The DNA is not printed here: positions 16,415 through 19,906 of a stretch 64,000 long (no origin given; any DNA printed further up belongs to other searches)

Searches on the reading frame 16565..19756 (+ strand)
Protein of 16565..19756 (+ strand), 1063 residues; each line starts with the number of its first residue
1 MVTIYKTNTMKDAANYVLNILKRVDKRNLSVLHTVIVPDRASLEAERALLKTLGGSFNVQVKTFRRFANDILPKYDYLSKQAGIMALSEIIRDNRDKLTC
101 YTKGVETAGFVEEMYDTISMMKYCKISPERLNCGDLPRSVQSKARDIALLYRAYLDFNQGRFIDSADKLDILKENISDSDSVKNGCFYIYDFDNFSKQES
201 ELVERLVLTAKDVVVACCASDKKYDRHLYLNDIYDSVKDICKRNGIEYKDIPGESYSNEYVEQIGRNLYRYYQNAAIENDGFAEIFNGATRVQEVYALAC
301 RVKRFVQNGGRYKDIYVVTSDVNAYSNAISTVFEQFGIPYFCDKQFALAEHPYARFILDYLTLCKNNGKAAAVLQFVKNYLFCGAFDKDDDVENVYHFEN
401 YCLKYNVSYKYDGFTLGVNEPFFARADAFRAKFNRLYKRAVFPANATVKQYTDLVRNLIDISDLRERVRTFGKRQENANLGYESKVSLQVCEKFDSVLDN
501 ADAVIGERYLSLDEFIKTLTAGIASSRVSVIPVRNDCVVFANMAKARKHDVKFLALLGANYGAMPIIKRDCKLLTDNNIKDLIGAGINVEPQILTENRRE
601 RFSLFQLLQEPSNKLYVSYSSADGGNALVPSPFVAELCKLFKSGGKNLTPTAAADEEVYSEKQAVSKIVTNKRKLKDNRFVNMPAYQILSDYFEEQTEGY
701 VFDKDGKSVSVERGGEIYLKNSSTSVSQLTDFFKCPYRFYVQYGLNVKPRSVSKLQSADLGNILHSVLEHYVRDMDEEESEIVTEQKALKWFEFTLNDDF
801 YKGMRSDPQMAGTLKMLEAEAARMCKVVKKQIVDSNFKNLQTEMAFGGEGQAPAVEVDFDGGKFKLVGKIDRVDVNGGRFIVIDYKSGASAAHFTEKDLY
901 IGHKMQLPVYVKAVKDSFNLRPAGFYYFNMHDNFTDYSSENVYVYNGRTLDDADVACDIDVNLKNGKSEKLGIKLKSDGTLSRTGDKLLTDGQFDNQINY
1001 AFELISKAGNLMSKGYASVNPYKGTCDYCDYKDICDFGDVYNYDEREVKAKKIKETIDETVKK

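Call 20: search_protein_families(library=pfam, proteins=[window:16565-19756:+], max_evalue=0.00001)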
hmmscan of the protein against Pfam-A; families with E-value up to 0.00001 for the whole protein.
window:16565-19756:+ (1063 aa): 3 families
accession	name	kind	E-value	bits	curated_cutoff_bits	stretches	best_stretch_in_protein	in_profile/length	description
PF21445.3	ADDB_N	-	8.7e-39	133.9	26.6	1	20-249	18-270/290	ADDB, N-terminal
PF12705.13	PDDEXK_1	-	3.1e-37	129.3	22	1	724-1036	2-247/247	PD-(D/E)XK nuclease superfamily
PF13361.12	UvrD_C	-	4.5e-06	26.8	25.6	1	258-379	18-137/350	UvrD-like helicase C-terminal domain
